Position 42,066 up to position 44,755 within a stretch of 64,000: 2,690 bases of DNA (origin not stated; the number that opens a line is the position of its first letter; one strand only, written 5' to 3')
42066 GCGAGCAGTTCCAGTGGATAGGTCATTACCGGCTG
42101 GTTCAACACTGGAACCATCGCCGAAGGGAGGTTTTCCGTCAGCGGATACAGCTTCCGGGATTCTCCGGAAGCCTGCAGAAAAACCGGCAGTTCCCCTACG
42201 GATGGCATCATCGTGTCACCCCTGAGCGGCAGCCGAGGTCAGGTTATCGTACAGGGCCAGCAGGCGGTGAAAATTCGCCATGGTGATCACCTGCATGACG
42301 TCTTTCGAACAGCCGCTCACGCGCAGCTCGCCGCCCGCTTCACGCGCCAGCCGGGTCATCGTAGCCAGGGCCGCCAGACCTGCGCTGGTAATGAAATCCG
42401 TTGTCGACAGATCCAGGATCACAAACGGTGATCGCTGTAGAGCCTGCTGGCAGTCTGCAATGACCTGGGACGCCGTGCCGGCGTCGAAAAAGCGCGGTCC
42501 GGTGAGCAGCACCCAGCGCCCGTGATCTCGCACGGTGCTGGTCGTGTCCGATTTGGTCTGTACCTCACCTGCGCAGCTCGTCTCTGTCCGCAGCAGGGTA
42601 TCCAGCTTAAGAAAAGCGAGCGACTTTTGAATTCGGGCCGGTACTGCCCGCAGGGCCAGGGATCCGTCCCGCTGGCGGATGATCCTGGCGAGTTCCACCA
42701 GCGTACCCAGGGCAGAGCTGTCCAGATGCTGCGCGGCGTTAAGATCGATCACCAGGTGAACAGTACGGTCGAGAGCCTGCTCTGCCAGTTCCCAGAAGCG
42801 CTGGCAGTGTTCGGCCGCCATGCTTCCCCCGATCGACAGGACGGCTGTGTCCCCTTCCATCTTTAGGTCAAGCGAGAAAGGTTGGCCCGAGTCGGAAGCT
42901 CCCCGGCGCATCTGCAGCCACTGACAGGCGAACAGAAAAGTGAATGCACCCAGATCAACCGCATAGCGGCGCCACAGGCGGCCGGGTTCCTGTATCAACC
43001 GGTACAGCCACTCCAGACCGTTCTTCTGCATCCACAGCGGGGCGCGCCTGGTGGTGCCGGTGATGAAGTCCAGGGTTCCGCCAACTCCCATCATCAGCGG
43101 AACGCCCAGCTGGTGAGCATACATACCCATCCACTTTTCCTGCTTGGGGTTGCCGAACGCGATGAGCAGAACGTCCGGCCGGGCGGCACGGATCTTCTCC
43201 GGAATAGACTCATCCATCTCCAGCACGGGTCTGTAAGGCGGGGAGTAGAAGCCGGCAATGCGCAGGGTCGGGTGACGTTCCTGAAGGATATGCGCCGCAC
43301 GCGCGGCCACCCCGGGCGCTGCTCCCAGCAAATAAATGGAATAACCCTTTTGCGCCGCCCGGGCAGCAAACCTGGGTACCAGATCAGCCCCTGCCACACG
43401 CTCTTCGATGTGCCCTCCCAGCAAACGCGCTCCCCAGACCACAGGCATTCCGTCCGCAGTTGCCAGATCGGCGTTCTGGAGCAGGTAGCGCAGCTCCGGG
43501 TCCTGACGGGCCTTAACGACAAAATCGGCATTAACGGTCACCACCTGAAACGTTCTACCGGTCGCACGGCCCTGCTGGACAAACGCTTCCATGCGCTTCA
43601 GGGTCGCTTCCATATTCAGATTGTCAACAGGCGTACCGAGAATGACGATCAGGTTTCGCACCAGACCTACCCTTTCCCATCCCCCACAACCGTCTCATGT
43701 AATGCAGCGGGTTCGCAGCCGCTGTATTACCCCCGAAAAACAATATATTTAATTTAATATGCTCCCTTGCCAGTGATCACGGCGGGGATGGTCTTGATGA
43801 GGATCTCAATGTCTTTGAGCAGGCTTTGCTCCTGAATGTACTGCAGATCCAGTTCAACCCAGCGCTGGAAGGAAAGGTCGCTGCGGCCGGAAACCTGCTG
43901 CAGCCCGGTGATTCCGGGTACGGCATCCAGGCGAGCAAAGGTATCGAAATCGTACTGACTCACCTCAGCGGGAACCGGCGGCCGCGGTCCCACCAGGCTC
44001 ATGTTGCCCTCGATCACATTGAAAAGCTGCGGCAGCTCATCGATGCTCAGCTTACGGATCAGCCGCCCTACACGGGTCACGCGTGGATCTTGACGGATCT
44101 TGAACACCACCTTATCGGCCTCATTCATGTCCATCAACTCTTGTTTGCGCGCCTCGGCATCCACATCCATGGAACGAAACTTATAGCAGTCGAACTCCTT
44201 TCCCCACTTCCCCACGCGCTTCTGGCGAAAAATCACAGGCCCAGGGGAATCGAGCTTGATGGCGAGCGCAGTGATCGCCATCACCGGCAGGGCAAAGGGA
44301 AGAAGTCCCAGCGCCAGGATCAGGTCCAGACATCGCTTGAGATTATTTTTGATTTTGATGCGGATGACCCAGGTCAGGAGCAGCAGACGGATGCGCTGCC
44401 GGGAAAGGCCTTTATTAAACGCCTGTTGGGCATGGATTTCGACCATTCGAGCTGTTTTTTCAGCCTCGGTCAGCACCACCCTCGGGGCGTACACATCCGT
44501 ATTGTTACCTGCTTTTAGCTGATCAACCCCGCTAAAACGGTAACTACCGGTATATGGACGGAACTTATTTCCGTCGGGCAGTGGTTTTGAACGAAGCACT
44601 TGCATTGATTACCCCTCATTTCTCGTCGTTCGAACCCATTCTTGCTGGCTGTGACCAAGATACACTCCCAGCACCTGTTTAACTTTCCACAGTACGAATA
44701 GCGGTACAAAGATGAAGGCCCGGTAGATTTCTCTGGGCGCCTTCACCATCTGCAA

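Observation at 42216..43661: GT26 (WecG/TagA-type) glycosyltransferase fused to tandem STAS domains: a Rosetta-stone link between partner switching and a glycosyltransferase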

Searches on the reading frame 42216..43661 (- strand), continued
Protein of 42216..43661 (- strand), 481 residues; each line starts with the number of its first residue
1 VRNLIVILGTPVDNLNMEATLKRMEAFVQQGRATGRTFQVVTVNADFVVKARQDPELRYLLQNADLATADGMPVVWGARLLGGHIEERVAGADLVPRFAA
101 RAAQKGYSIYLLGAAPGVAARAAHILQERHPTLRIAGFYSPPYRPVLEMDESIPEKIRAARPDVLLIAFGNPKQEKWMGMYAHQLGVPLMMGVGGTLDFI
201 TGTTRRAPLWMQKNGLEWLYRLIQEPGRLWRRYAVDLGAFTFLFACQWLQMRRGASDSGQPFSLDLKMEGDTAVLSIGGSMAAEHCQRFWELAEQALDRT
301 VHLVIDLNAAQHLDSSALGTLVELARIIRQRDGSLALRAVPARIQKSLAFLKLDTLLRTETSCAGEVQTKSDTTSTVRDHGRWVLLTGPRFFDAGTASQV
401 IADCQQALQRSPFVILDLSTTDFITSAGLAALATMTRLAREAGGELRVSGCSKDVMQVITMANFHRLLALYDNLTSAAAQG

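Call 37: fold_search(model_id=the predicted structure, library=pdb)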
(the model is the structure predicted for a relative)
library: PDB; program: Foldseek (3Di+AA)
matches with E <= 10: 1397; with E <= 0.001: 45
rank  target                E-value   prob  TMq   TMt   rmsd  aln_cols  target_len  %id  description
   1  5wb4_B                5.1e-16  1.00  0.38  0.92   1.6       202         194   35  Crystal structure of the TarA wall teichoic acid glycosyltransferase (released 2019-01-16)
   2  5wb4_C                8.9e-16  1.00  0.38  0.93   1.4       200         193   36  Crystal structure of the TarA wall teichoic acid glycosyltransferase (released 2019-01-16)
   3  7mpk_B                1.1e-15  1.00  0.39  0.91   2.0       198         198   36  Crystal structure of TagA with UDP-GlcNAc (released 2021-12-29)
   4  5wb4_F                1.6e-15  1.00  0.39  0.93   1.5       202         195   36  Crystal structure of the TarA wall teichoic acid glycosyltransferase (released 2019-01-16)
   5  5wb4_E                3.1e-15  1.00  0.38  0.93   1.9       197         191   36  Crystal structure of the TarA wall teichoic acid glycosyltransferase (released 2019-01-16)
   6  7mpk_A                3.7e-15  1.00  0.38  0.91   1.9       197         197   36  Crystal structure of TagA with UDP-GlcNAc (released 2021-12-29)
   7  5wfg_A                3.9e-15  1.00  0.38  0.92   1.7       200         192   36  Crystal structure of the TarA wall teichoic acid glycosyltransferase bound to UDP (released 2019-01-16)
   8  5wfg_E                4.6e-15  1.00  0.39  0.94   1.9       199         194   36  Crystal structure of the TarA wall teichoic acid glycosyltransferase bound to UDP (released 2019-01-16)
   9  5wb4_A                4.9e-15  1.00  0.39  0.93   1.4       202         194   36  Crystal structure of the TarA wall teichoic acid glycosyltransferase (released 2019-01-16)
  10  7mpk_C                6.1e-15  1.00  0.38  0.91   1.5       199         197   36  Crystal structure of TagA with UDP-GlcNAc (released 2021-12-29)
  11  5wfg_B                6.8e-15  1.00  0.39  0.94   1.9       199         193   35  Crystal structure of the TarA wall teichoic acid glycosyltransferase bound to UDP (released 2019-01-16)
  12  7n41_A                8.1e-15  1.00  0.39  0.93   2.0       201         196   35  Crystal structure of TagA with UDP-ManNAc (released 2021-12-29)
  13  5wfg_F                1.5e-14  1.00  0.38  0.94   1.9       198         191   36  Crystal structure of the TarA wall teichoic acid glycosyltransferase bound to UDP (released 2019-01-16)
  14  5wfg_C                1.9e-13  1.00  0.38  0.93   1.7       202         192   35  Crystal structure of the TarA wall teichoic acid glycosyltransferase bound to UDP (released 2019-01-16)
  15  1th8_B                2.4e-07  1.00  0.20  0.77   2.1       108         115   22  Crystal Structures of the ADP and ATP bound forms of the Bacillus Anti-sigma factor SpoIIAB in complex with the Anti-a (released 2004-06-15)
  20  6m36_H                3.3e-06  1.00  0.20  0.89   1.6       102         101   19  The crystal structure of B. subtilis RsbV/RsbW complex in the monoclinic crystal form (released 2020-07-15)
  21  6m36_B                3.9e-06  1.00  0.19  0.86   1.8       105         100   22  The crystal structure of B. subtilis RsbV/RsbW complex in the monoclinic crystal form (released 2020-07-15)
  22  4hyl_B                9.0e-06  1.00  0.19  0.75   2.2       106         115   17  The crystal structure of an anti-sigma-factor antagonist from Haliangium ochraceum DSM 14365 (released 2012-11-28)
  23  1vc1_A                1.5e-05  1.00  0.21  0.83   1.9       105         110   22  Crystal structure of the TM1442 protein from Thermotoga maritima, a homolog of the Bacillus subtilis general stress re (released 2004-09-28)
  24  6m36_F                1.8e-05  1.00  0.18  0.86   2.3        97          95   21  The crystal structure of B. subtilis RsbV/RsbW complex in the monoclinic crystal form (released 2020-07-15)
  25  4hyl_A                2.0e-05  1.00  0.19  0.76   2.2       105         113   16  The crystal structure of an anti-sigma-factor antagonist from Haliangium ochraceum DSM 14365 (released 2012-11-28)
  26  6m36_D                2.0e-05  1.00  0.18  0.84   1.9       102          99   22  The crystal structure of B. subtilis RsbV/RsbW complex in the monoclinic crystal form (released 2020-07-15)
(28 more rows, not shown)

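Call 48: search_protein_families(library=pfam, proteins=[L081:9989-11170:+, L081:11192-12391:+, L081:12267-12920:+, L081:12865-13218:+, L081:13175-14071:+, L081:14246-15193:+, L081:15342-16292:+, L083:9932-11107:+, L083:11294-11935:+, L083:11966-13078:-], max_evalue=0.001)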
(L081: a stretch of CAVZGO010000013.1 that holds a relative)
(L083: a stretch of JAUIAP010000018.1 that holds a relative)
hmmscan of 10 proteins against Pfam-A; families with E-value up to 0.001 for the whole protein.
L081:9989-11170:+ (393 aa): 3 families
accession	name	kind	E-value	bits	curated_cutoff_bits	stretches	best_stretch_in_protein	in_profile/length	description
PF03808.19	Glyco_tran_WecG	-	1.2e-64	217.7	27.4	1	65-233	2-168/168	Glycosyl transferase WecG/TagA/CpsF family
PF01740.26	STAS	-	3e-13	49.9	22.6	1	268-363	6-103/106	STAS domain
PF13466.11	STAS_2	-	5.6e-12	46.1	29.2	1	275-353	1-79/80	STAS domain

L081:11192-12391:+ (399 aa): 4 families
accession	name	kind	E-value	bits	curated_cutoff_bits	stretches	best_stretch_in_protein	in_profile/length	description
PF00483.29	NTP_transferase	-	4.3e-25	89.1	21.2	1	12-226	11-241/245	Nucleotidyl transferase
PF00132.30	Hexapep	-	1.8e-10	40.5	27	2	257-291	1-35/36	Bacterial transferase hexapeptide (six repeats)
PF25084.1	LbH_EIF2B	-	1.4e-05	25.5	54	1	260-338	6-83/105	EIF2B subunit epsilon LbH domain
PF12804.13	NTP_transf_3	-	0.0006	20.5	27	1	24-136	17-127/160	MobA-like NTP transferase domain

L081:12267-12920:+ (217 aa): 1 family
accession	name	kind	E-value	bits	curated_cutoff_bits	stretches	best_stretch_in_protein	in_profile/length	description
PF02397.22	Bac_transf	-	4.6e-16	59.3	27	1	72-181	69-178/179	Bacterial sugar transferase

L081:12865-13218:+ (117 aa): 2 families
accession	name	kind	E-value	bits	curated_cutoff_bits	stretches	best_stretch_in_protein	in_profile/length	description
PF01740.26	STAS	-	4.4e-19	68.7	22.6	1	5-106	4-106/106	STAS domain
PF13466.11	STAS_2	-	2.2e-11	44.2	29.2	1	15-94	2-80/80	STAS domain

L081:13175-14071:+ (298 aa): 1 family
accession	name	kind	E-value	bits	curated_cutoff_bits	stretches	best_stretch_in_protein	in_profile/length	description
PF07228.17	SpoIIE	-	3.7e-34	118.8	25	1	105-296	3-190/192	Stage II sporulation protein E (SpoIIE)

L081:14246-15193:+ (315 aa): 5 families
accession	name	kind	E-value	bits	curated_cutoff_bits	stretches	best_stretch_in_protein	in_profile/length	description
PF00535.33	Glycos_transf_2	-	4.3e-26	92.3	23.3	1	16-162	1-149/168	Glycosyl transferase family 2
PF13641.12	Glyco_tranf_2_3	-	2.6e-13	51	27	1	13-221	1-212/230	Glycosyltransferase like family 2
PF13632.12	Glyco_trans_2_3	-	4.5e-09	36.8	27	1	94-277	1-173/198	Glycosyl transferase family group 2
PF10111.15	Glyco_tranf_2_2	-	1.1e-08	35.4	27.3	1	16-223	1-217/276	Glycosyltransferase like family 2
PF13506.12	Glyco_transf_21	-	1.9e-05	24.7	21.7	1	86-184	25-123/174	Glycosyl transferase family 21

L081:15342-16292:+ (316 aa): 4 families
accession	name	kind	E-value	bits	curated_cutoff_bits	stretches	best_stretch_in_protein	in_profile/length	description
PF01370.27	Epimerase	-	4.7e-34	118.3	20.9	1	30-201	64-240/240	NAD dependent epimerase/dehydratase family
PF16363.11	GDP_Man_Dehyd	-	5.7e-17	62.6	27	1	26-214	71-260/332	GDP-mannose 4,6 dehydratase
PF04321.23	RmlD_sub_bind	-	2.6e-07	30.4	27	1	27-123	48-143/287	RmlD substrate binding domain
PF01073.25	3Beta_HSD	-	1.9e-06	27.6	22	1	31-146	67-193/280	3-beta hydroxysteroid dehydrogenase/isomerase family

L083:9932-11107:+ (391 aa): 3 families
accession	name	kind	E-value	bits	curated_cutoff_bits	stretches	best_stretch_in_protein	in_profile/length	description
PF03808.19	Glyco_tran_WecG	-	2.1e-63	213.6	27.4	1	87-256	1-168/168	Glycosyl transferase WecG/TagA/CpsF family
PF01740.26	STAS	-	4.6e-14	52.5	22.6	1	286-383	2-101/106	STAS domain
PF13466.11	STAS_2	-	2.7e-09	37.5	29.2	1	298-374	2-78/80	STAS domain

L083:11294-11935:+ (213 aa): 3 families
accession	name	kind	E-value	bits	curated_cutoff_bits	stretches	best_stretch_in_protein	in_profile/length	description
PF01243.27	PNPOx_N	-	2.6e-26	92.8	28.1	1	35-152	2-111/120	Pyridoxamine 5'-phosphate oxidase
PF10590.14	PNP_phzG_C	-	4.5e-22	78.1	27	1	173-213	1-42/42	Pyridoxine 5'-phosphate oxidase C-terminal dimerisation region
PF12766.13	Pyridox_oxase_2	-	2.1e-06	28.7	26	1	34-112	8-96/100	Pyridoxamine 5'-phosphate oxidase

L083:11966-13078:- (370 aa): 2 families
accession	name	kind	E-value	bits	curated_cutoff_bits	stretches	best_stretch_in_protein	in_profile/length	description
PF13808.11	DDE_Tnp_1_assoc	-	2.1e-28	98.7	32.3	1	5-90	2-88/88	DDE_Tnp_1-associated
PF01609.27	DDE_Tnp_1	-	3e-17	63.5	23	1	98-337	3-197/200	Transposase DDE domain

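Call 55: find_encoding_contigs(protein=P0001, flank=2000, max_places=6)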
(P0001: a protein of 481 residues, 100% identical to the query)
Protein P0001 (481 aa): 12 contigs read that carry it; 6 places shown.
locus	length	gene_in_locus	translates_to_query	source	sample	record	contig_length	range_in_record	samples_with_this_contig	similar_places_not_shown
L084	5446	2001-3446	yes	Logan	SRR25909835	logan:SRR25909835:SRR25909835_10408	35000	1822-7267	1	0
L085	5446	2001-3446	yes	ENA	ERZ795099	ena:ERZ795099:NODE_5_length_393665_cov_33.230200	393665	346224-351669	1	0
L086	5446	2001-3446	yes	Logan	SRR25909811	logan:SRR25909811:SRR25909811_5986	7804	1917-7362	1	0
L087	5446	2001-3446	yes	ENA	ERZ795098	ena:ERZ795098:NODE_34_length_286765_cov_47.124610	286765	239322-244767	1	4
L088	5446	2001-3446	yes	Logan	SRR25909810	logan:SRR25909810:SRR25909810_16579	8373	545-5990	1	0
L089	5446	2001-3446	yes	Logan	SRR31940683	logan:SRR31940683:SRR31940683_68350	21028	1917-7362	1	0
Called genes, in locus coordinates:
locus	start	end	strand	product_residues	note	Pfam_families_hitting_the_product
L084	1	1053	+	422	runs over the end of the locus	PF00535:Glycos_transf_2, PF13641:Glyco_tranf_2_3, PF13632:Glyco_trans_2_3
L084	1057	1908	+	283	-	PF02397:Bac_transf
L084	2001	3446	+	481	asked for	PF03808:Glyco_tran_WecG, PF01740:STAS, PF13466:STAS_2, PF01740:STAS, PF13466:STAS_2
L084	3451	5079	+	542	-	PF00483:NTP_transferase, PF25084:LbH_EIF2B (weak), PF00132:Hexapep, PF25087:GMPPB_C, PF02397:Bac_transf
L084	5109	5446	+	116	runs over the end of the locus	PF01740:STAS, PF13466:STAS_2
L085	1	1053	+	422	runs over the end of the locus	PF00535:Glycos_transf_2, PF13641:Glyco_tranf_2_3, PF13632:Glyco_trans_2_3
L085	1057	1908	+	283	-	PF02397:Bac_transf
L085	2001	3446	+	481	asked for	PF03808:Glyco_tran_WecG, PF01740:STAS, PF13466:STAS_2, PF01740:STAS, PF13466:STAS_2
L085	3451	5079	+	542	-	PF00483:NTP_transferase, PF25084:LbH_EIF2B (weak), PF00132:Hexapep, PF25087:GMPPB_C, PF02397:Bac_transf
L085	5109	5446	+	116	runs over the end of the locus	PF01740:STAS, PF13466:STAS_2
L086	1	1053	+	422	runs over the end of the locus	PF00535:Glycos_transf_2, PF13641:Glyco_tranf_2_3, PF13632:Glyco_trans_2_3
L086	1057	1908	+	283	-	PF02397:Bac_transf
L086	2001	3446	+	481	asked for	PF03808:Glyco_tran_WecG, PF01740:STAS, PF13466:STAS_2, PF01740:STAS, PF13466:STAS_2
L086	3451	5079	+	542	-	PF00483:NTP_transferase, PF25084:LbH_EIF2B (weak), PF00132:Hexapep, PF25087:GMPPB_C, PF02397:Bac_transf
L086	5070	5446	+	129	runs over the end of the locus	PF01740:STAS, PF13466:STAS_2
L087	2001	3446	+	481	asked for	PF03808:Glyco_tran_WecG, PF01740:STAS, PF13466:STAS_2, PF01740:STAS, PF13466:STAS_2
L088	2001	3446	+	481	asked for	PF03808:Glyco_tran_WecG, PF01740:STAS, PF13466:STAS_2, PF01740:STAS, PF13466:STAS_2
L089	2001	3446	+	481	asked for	PF03808:Glyco_tran_WecG, PF01740:STAS, PF13466:STAS_2, PF01740:STAS, PF13466:STAS_2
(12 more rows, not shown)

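Call 69: search_protein_families(library=ncbifam, proteins=[window:42216-43661:-], max_evalue=0.00001)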
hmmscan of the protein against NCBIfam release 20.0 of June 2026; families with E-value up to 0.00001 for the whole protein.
window:42216-43661:- (481 aa): 9 families
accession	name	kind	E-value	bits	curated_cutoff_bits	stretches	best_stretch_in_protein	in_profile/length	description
NF041872.1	EPS_EpsA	equivalog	2.5e-52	177.9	500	1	11-243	24-253/265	exopolysaccharide biosynthesis glycosyltransferase EpsA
TIGR00696.1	wecG_tagA_cpsF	superfamily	6.1e-47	159.6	69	1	60-235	2-175/178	WecB/TagA/CpsF family glycosyltransferase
NF041710.1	UDPacetylman_taseTarA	equivalog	1.8e-38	132.4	350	1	5-233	9-231/247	N-acetylglucosaminyldiphosphoundecaprenol N-acetyl-beta-D-mannosaminyltransferase TarA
NF002980.1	PRK03692.1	equivalog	1.3e-35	123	323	1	34-233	29-226/240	lipopolysaccharide N-acetylmannosaminouronosyltransferase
TIGR00377.1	ant_ant_sig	superfamily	2e-23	82.3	53.45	2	262-361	3-104/108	anti-sigma factor antagonist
TIGR02886.1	spore_II_AA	equivalog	2e-13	50.2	114.75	0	265-354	2-93/106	anti-sigma F factor antagonist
NF033618.0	mlaB_1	equivalog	1.6e-11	44.4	90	0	266-349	3-84/94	lipid asymmetry maintenance protein MlaB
NF008660.1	PRK11660.1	equivalog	1.5e-07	30.2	614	0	372-474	456-558/572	C4-dicarboxylic acid transporter DauA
NF047705.1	slr1659_superfam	superfamily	4.9e-07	30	100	0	405-468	41-106/111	slr1659 superfamily regulator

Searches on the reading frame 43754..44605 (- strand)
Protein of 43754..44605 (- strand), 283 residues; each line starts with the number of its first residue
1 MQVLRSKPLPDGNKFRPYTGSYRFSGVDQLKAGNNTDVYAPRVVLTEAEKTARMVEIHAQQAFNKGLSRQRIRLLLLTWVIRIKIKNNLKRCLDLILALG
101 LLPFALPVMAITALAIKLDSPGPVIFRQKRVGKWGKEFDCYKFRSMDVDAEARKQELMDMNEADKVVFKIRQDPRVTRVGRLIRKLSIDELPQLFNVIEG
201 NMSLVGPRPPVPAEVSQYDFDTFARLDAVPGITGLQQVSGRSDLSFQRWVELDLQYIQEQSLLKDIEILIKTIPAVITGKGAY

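Call 5: search_protein_families(library=pfam, proteins=[window:43754-44605:-], max_evalue=0.01)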
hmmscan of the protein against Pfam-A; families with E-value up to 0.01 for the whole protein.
window:43754-44605:- (283 aa): 1 family
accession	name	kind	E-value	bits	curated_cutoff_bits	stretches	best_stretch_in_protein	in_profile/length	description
PF02397.22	Bac_transf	-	8.4e-65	218.1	27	1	90-277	1-178/179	Bacterial sugar transferase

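Call 69: search_protein_families(library=ncbifam, proteins=[window:43754-44605:-], max_evalue=0.00001)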
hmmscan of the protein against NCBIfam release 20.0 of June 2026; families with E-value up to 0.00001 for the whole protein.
window:43754-44605:- (283 aa): 10 families
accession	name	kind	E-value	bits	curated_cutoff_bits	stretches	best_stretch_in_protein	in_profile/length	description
TIGR03025.1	EPS_sugtrans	subfamily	4.2e-87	293.2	295.55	1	85-283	253-445/445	exopolysaccharide biosynthesis polyprenyl glycosylphosphotransferase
TIGR03022.1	WbaP_sugtrans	subfamily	4.9e-75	253.5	403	1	84-283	253-456/456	undecaprenyl-phosphate galactose phosphotransferase WbaP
TIGR03023.1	WcaJ_sugtrans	equivalog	3.6e-72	244.1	410.75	1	84-283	257-453/453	undecaprenyl-phosphate glucose phosphotransferase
NF041877.1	EPS_EpsZ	equivalog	3.5e-71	240.2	800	1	88-282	264-458/459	exopolysaccharide biosynthesis polyisoprenyl-phosphate hexose-1-phosphate transferase EpsZ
NF052601.1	undeca_RfbP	equivalog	2.1e-59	200.8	330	1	75-281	30-242/244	undecaprenyl-phosphate galactose phosphotransferase family protein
TIGR03013.1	EpsB_2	subfamily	3.7e-52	177.9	393.35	1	84-282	249-442/443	TIGR03013 family XrtA/PEP-CTERM system glycosyltransferase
NF011751.0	PRK15204.1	equivalog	2e-47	161.9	907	1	84-283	274-476/476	undecaprenyl-phosphate galactose phosphotransferase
NF007518.0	PRK10124.1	equivalog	4.2e-42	144.4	684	1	85-283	269-464/464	undecaprenyl-phosphate glucose phosphotransferase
NF050817.1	PolSacchBiosHfsE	equivalog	5.3e-42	144.1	750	1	86-278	268-461/467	polysaccharide biosynthesis protein HfsE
NF045514.1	glycotran_HepC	equivalog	1e-25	90.3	140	1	84-209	111-211/220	heterocyst development glycosyltransferase HepC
